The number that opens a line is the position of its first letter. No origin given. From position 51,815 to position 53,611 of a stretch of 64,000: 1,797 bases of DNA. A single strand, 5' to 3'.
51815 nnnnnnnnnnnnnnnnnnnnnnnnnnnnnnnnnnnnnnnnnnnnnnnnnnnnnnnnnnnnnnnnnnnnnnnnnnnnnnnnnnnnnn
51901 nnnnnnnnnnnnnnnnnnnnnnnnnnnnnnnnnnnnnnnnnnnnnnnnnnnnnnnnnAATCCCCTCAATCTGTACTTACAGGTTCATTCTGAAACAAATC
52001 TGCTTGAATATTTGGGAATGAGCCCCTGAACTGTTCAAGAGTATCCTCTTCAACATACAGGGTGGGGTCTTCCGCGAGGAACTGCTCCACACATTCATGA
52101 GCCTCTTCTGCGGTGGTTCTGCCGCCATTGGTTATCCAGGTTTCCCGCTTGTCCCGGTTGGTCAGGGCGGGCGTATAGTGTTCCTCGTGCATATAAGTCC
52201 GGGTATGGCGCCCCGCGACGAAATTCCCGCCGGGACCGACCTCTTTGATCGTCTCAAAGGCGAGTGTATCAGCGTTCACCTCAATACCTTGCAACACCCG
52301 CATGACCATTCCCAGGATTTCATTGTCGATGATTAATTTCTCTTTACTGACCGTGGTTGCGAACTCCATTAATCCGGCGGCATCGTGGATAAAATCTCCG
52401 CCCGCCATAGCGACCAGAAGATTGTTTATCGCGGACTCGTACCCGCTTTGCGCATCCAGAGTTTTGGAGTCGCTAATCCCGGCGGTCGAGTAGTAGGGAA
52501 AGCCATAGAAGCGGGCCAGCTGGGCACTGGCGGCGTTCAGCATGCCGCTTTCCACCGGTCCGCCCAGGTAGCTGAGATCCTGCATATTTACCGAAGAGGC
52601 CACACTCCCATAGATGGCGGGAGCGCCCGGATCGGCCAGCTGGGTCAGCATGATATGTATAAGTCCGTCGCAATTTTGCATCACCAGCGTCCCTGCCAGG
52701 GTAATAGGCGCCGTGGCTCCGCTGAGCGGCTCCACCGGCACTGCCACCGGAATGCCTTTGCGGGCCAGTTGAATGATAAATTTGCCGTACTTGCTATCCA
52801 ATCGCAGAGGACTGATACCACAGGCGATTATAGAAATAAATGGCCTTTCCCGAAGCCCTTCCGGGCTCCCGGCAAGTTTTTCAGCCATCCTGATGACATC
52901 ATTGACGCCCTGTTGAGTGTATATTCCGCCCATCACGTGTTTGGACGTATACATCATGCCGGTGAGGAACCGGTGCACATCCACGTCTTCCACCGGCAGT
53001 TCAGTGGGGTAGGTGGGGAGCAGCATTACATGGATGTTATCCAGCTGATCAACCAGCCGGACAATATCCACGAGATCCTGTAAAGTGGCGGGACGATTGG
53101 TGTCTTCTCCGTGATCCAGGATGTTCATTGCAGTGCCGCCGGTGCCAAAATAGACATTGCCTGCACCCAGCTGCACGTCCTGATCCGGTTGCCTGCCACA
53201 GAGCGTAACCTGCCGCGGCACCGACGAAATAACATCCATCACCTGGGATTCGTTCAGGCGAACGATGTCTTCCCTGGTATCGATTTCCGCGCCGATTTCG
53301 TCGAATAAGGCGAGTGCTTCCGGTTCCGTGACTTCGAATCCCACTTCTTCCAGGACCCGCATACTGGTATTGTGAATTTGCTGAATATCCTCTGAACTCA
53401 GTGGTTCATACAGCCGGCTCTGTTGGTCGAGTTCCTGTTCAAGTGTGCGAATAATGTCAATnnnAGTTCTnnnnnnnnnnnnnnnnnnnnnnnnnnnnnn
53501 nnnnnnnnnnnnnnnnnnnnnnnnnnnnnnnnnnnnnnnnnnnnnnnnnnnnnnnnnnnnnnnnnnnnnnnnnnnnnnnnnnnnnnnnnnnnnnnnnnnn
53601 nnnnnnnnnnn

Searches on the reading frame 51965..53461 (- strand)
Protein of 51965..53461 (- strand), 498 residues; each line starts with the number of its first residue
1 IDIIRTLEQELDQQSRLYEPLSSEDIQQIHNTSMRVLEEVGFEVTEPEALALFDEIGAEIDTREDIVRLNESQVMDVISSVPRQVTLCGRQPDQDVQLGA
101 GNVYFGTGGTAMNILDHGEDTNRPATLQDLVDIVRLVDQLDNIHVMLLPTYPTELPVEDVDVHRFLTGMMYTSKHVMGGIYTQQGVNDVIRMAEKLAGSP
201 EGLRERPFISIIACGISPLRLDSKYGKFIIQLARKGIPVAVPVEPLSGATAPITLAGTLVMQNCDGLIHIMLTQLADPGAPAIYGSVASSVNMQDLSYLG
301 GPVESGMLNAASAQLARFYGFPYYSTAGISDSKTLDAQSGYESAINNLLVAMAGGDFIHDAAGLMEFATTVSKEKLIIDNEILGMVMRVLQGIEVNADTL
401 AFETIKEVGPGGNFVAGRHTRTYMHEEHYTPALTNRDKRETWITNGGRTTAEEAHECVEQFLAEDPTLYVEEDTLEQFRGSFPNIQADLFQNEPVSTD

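Call 47: search_protein_families(library=ncbifam, proteins=[window:51965-53461:-], max_evalue=1e-10)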
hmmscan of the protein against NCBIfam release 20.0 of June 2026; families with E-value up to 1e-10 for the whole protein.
window:51965-53461:- (498 aa): 1 family
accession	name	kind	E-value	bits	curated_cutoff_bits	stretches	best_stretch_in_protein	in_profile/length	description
TIGR02369.2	trimeth_pyl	equivalog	2e-130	435.4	525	1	21-478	6-461/469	[trimethylamine--corrinoid protein] Co-methyltransferase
